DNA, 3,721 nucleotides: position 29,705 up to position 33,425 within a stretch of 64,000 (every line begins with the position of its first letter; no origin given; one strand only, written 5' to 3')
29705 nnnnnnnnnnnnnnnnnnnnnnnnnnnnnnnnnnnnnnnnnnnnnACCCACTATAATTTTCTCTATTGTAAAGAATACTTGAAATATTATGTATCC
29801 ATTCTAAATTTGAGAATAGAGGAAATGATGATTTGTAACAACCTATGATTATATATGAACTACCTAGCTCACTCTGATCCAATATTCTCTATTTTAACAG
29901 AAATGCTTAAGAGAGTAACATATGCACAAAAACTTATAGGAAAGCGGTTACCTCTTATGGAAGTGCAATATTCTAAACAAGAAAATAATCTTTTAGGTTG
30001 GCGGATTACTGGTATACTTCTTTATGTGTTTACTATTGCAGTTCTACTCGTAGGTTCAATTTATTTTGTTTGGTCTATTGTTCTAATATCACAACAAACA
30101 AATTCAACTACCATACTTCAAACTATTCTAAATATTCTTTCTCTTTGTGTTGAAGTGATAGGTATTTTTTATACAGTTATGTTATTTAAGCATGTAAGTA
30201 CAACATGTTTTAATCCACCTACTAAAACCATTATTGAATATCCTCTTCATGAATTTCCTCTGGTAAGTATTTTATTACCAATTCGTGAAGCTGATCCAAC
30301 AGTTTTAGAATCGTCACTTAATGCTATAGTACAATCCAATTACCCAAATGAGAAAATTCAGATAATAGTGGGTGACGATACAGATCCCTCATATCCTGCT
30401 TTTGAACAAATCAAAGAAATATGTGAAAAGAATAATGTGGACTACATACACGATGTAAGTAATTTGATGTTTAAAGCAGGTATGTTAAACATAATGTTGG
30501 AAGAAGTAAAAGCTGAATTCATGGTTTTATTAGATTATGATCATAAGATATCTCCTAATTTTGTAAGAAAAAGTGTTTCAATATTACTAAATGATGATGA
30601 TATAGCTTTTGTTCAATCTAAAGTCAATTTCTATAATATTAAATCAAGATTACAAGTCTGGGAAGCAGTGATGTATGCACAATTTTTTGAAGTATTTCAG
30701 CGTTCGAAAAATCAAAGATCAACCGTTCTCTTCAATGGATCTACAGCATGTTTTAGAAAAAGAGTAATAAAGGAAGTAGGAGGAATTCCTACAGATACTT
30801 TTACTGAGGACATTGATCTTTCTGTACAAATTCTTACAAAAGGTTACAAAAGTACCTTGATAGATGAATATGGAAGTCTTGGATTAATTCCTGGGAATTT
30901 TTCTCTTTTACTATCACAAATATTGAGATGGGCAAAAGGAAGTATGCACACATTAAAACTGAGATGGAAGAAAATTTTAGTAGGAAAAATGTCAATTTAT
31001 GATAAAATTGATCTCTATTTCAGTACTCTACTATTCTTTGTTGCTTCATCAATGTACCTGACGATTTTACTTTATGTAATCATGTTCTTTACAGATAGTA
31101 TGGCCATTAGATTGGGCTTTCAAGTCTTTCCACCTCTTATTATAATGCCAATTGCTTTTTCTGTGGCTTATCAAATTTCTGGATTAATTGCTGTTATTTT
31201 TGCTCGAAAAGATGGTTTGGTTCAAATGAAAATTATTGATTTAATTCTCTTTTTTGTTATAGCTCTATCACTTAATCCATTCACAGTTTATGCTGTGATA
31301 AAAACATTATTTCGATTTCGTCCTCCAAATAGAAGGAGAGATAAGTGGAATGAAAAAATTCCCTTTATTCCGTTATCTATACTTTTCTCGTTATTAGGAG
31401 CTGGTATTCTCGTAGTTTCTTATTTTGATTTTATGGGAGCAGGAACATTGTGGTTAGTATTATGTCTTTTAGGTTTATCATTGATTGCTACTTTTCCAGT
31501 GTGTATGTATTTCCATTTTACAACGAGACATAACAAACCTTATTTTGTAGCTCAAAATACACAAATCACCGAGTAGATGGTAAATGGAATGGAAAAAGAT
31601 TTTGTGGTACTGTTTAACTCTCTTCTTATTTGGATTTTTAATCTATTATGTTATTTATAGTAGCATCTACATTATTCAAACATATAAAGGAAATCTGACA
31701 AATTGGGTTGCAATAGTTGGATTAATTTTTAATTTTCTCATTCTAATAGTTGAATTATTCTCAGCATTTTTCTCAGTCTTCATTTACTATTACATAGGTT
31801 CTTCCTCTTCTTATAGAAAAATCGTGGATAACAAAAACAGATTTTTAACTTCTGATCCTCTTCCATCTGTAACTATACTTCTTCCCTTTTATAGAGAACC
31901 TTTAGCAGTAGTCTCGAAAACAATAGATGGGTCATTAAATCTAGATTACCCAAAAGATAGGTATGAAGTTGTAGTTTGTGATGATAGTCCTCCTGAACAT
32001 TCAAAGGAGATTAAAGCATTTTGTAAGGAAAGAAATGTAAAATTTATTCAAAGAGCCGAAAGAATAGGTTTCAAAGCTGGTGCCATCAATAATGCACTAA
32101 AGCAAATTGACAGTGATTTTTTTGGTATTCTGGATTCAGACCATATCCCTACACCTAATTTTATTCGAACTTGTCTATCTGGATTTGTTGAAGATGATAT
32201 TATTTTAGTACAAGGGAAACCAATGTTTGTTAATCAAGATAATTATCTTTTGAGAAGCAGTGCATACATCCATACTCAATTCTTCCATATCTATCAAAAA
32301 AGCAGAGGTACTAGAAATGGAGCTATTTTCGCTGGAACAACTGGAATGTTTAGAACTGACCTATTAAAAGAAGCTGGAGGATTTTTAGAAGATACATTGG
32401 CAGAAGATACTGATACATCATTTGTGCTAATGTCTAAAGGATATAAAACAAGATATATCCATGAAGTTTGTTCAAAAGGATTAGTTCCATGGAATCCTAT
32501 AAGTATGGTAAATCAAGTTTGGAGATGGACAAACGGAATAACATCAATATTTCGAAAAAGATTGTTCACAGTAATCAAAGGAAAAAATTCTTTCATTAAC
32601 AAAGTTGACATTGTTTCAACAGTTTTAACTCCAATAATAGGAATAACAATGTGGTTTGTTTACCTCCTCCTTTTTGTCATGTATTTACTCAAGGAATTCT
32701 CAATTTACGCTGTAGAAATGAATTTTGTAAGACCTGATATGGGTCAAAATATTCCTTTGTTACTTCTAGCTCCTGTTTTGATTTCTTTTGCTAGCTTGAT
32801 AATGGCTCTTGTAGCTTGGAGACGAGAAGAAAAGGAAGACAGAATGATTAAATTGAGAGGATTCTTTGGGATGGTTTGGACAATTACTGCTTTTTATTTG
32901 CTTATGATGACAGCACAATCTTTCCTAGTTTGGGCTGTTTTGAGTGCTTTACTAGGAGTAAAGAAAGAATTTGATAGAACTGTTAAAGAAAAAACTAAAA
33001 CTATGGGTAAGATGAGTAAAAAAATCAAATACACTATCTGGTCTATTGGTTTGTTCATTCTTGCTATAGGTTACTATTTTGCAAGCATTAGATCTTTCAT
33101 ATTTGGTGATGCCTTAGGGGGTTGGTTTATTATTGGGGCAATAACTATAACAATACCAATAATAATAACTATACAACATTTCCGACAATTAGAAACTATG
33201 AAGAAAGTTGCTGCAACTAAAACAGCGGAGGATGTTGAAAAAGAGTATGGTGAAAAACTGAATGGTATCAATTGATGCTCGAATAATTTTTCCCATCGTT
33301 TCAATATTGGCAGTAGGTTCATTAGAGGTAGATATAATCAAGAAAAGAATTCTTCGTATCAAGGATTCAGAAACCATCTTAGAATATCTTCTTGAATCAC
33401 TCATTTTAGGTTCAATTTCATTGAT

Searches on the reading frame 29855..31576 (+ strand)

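Call 79: search_protein_families(library=pfam, proteins=[window:29855-31576:+], max_evalue=0.00001)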
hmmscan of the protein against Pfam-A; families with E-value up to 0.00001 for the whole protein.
window:29855-31576:+ (573 aa): 4 families
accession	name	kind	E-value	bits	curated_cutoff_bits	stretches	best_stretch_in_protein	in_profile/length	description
PF13632.12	Glyco_trans_2_3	-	6.1e-20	72.3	27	1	224-428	3-189/198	Glycosyl transferase family group 2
PF13641.12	Glyco_tranf_2_3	-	8.5e-19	68.9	27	1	138-335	4-203/230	Glycosyltransferase like family 2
PF00535.33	Glycos_transf_2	-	2.7e-10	40.9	23.3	1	138-308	1-167/168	Glycosyl transferase family 2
PF13506.12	Glyco_transf_21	-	3.7e-07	30.2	21.7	1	210-361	21-174/174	Glycosyl transferase family 21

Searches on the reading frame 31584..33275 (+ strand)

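Call 79: search_protein_families(library=pfam, proteins=[window:31584-33275:+], max_evalue=0.00001)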
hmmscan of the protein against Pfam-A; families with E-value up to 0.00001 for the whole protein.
window:31584-33275:+ (563 aa): 4 families
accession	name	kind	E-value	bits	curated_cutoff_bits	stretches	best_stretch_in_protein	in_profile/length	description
PF13641.12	Glyco_tranf_2_3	-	9.3e-20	72.1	27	1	94-318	1-230/230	Glycosyltransferase like family 2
PF00535.33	Glycos_transf_2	-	1.1e-18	68.1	23.3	1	97-263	1-166/168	Glycosyl transferase family 2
PF13632.12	Glyco_trans_2_3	-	4.2e-18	66.3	27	1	182-366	4-192/198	Glycosyl transferase family group 2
PF13506.12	Glyco_transf_21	-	7.5e-10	39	21.7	1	154-315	8-172/174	Glycosyl transferase family 21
